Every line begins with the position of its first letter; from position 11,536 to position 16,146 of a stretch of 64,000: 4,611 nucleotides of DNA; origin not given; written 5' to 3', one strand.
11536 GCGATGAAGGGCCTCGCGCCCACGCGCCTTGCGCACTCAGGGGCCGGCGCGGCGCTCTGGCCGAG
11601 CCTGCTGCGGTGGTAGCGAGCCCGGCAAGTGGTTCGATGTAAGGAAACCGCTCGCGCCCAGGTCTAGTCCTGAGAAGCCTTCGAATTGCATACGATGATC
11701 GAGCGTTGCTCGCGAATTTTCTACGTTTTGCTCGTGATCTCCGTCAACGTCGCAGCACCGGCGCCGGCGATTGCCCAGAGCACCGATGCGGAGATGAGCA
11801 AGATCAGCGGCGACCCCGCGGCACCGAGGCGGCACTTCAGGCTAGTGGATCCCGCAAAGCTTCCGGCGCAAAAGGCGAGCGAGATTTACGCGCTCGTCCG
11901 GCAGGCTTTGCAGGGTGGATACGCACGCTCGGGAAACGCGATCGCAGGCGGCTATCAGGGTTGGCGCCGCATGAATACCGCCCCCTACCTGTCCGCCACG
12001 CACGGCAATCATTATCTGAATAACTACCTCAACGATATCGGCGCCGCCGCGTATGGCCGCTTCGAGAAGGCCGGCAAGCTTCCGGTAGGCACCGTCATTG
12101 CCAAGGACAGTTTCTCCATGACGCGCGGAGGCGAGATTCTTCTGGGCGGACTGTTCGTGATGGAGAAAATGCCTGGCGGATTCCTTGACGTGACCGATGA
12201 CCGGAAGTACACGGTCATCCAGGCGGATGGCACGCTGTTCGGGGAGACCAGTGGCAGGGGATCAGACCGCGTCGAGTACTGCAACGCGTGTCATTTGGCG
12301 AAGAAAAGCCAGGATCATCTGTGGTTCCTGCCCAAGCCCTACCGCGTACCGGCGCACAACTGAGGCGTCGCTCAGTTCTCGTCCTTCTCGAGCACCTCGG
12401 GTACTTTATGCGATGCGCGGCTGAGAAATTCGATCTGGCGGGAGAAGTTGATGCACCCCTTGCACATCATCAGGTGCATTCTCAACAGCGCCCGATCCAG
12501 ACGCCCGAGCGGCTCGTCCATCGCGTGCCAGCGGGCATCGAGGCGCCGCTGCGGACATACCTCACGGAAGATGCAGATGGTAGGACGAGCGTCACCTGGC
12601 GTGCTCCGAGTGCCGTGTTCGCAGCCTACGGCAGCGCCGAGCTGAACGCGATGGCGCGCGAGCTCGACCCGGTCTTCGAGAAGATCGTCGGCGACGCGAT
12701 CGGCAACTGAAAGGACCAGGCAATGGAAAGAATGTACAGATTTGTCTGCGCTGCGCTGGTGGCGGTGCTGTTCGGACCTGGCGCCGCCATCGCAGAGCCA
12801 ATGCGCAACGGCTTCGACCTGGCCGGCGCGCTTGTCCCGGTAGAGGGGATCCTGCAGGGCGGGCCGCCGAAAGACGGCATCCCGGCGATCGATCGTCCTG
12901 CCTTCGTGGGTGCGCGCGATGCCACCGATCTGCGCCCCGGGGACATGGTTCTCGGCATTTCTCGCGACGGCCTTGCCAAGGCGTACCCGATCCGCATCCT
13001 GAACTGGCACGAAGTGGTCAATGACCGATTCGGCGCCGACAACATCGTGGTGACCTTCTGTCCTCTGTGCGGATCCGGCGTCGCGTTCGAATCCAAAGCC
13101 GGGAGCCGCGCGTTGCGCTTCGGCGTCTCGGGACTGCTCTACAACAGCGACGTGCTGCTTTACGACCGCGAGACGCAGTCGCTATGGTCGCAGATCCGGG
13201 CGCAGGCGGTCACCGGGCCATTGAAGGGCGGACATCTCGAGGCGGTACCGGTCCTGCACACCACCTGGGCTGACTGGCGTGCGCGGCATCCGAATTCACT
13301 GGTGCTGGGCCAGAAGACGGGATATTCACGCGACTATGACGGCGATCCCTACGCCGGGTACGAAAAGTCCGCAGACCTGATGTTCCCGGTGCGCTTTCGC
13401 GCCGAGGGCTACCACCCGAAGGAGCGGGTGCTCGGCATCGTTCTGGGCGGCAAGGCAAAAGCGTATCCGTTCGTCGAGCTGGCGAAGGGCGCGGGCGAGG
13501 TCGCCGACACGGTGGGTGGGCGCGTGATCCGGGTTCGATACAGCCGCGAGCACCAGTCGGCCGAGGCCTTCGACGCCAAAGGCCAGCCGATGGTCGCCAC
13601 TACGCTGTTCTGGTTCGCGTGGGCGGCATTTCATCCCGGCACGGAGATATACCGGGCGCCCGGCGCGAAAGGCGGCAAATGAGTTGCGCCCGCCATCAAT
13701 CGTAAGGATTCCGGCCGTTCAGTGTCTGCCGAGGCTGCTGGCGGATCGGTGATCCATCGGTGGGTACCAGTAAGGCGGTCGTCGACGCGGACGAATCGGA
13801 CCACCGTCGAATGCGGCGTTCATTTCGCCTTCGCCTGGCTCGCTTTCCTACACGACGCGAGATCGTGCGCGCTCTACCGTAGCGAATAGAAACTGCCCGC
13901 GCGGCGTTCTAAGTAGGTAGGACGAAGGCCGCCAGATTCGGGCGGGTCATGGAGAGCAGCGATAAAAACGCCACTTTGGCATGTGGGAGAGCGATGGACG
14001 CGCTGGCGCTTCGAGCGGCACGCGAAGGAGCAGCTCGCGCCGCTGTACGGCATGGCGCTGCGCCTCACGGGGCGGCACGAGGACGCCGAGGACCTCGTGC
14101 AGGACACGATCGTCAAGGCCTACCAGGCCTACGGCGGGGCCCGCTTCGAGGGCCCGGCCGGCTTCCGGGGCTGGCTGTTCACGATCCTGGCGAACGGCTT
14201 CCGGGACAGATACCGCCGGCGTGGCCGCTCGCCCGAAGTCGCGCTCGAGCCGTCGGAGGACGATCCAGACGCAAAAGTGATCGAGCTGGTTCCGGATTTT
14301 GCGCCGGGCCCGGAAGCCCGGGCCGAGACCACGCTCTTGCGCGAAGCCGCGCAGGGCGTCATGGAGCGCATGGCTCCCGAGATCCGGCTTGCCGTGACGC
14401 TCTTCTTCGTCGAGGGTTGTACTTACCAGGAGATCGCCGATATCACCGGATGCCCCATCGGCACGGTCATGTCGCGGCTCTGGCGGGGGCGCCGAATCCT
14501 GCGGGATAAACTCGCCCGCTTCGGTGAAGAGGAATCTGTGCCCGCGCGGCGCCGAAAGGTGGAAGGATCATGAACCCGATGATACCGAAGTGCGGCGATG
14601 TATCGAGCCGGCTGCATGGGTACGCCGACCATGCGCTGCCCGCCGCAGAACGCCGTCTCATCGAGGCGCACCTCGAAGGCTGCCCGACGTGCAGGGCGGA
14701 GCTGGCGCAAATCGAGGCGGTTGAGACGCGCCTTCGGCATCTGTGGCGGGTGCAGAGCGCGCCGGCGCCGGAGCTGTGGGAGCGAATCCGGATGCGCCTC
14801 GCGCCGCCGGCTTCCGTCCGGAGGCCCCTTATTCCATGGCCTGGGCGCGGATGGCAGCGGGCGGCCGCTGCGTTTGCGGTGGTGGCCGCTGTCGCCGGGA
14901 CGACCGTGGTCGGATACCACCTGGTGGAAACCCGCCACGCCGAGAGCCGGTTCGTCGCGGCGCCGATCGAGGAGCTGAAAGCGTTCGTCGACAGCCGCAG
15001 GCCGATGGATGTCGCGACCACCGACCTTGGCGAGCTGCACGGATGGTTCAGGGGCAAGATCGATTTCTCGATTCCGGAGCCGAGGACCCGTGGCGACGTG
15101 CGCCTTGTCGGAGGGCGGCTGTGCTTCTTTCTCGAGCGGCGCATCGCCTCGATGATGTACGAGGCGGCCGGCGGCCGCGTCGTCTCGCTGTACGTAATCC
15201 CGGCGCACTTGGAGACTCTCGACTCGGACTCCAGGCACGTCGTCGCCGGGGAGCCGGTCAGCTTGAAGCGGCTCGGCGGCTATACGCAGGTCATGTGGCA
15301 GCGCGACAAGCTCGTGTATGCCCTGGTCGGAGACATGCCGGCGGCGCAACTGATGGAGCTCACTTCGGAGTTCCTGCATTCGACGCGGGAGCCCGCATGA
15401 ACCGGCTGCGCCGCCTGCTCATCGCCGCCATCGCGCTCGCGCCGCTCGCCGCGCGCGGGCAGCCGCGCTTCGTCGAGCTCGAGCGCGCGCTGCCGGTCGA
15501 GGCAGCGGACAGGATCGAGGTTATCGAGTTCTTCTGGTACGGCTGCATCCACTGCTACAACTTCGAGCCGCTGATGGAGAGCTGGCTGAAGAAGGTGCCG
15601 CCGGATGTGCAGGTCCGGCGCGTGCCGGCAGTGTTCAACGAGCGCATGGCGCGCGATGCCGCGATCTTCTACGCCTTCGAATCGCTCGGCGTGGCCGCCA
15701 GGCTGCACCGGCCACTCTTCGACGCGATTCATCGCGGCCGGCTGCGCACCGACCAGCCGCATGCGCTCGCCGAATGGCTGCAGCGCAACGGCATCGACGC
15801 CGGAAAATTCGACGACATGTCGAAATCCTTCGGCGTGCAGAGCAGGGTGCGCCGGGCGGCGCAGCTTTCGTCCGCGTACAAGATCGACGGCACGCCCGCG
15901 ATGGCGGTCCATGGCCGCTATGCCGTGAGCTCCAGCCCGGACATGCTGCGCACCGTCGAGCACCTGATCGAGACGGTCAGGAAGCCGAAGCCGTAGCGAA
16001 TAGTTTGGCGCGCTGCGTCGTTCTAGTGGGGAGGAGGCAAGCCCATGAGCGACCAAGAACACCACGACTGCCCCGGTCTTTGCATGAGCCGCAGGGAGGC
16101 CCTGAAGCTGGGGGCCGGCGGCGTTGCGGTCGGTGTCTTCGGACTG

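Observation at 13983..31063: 17-kb single-strand gene train: ECF switch, Aio-like dehydrogenase, two soluble carriers, dedicated cbb3-type oxidase and all maturation factors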

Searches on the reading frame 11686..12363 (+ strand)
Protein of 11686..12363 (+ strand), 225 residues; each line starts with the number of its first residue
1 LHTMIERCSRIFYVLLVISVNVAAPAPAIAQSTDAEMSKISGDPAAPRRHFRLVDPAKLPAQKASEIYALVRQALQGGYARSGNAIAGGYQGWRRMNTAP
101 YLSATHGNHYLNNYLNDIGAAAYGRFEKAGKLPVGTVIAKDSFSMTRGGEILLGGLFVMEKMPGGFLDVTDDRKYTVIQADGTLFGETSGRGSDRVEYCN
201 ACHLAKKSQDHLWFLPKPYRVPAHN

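Call 34: search_protein_families(library=pfam, proteins=[window:11686-12363:+], max_evalue=0.01)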
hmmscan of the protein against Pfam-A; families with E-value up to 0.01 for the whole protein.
window:11686-12363:+ (225 aa): 1 family
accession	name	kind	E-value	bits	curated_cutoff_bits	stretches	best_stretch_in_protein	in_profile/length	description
PF16694.10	Cytochrome_P460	-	1.9e-05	25.5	27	1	89-213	3-124/125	Cytochrome P460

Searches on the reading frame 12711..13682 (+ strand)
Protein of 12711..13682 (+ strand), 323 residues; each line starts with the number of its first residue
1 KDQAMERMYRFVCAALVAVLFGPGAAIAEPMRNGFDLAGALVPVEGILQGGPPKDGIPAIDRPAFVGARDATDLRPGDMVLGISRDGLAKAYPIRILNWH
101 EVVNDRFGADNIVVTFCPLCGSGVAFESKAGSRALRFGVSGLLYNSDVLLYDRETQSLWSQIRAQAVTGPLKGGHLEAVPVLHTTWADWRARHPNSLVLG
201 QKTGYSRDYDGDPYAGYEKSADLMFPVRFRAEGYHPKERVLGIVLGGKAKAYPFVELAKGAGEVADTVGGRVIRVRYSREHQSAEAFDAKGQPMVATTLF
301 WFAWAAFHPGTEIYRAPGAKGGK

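Call 34: search_protein_families(library=pfam, proteins=[window:12711-13682:+], max_evalue=0.01)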
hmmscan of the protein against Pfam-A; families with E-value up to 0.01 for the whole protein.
window:12711-13682:+ (323 aa): 1 family
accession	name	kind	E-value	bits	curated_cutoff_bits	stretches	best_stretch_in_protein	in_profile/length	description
PF11376.13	DUF3179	-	4e-90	302.6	27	1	54-311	1-292/292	Protein of unknown function (DUF3179)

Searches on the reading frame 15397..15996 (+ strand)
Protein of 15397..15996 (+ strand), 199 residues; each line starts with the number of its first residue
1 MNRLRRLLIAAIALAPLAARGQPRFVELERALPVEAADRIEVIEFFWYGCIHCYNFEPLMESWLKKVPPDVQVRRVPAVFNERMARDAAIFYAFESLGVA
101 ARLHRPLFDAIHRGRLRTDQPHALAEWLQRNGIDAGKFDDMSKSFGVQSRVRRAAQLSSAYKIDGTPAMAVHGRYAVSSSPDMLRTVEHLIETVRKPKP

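Call 5: search_protein_families(library=pfam, proteins=[window:15397-15996:+], max_evalue=0.01)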
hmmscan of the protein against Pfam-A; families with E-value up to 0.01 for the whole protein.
window:15397-15996:+ (199 aa): 2 families
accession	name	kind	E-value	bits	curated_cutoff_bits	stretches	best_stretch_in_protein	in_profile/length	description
PF01323.26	DSBA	-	2.9e-16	60.2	25.6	1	76-184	77-186/191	DSBA-like thioredoxin domain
PF00085.26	Thioredoxin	-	0.00099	19.5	23.5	0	35-90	15-70/103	Thioredoxin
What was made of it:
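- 15397..15996 (+): DsbA-like thiol oxidase (window-specific accessory). Pfam DSBA (call 5).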

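Call 75: search_protein_families(library=ncbifam, proteins=[window:15397-15996:+], max_evalue=0.001)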
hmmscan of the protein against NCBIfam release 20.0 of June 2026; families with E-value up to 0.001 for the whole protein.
window:15397-15996:+ (199 aa): 2 families
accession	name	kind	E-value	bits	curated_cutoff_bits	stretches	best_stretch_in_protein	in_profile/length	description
NF047695.1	ThlDiSintDsbAHaem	equivalog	8.5e-18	64.5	290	1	35-179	35-181/206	thiol:disulfide interchange protein DsbA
NF008198.0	PRK10954.1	equivalog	2.7e-16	59.9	279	1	24-179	27-181/207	thiol:disulfide interchange protein DsbA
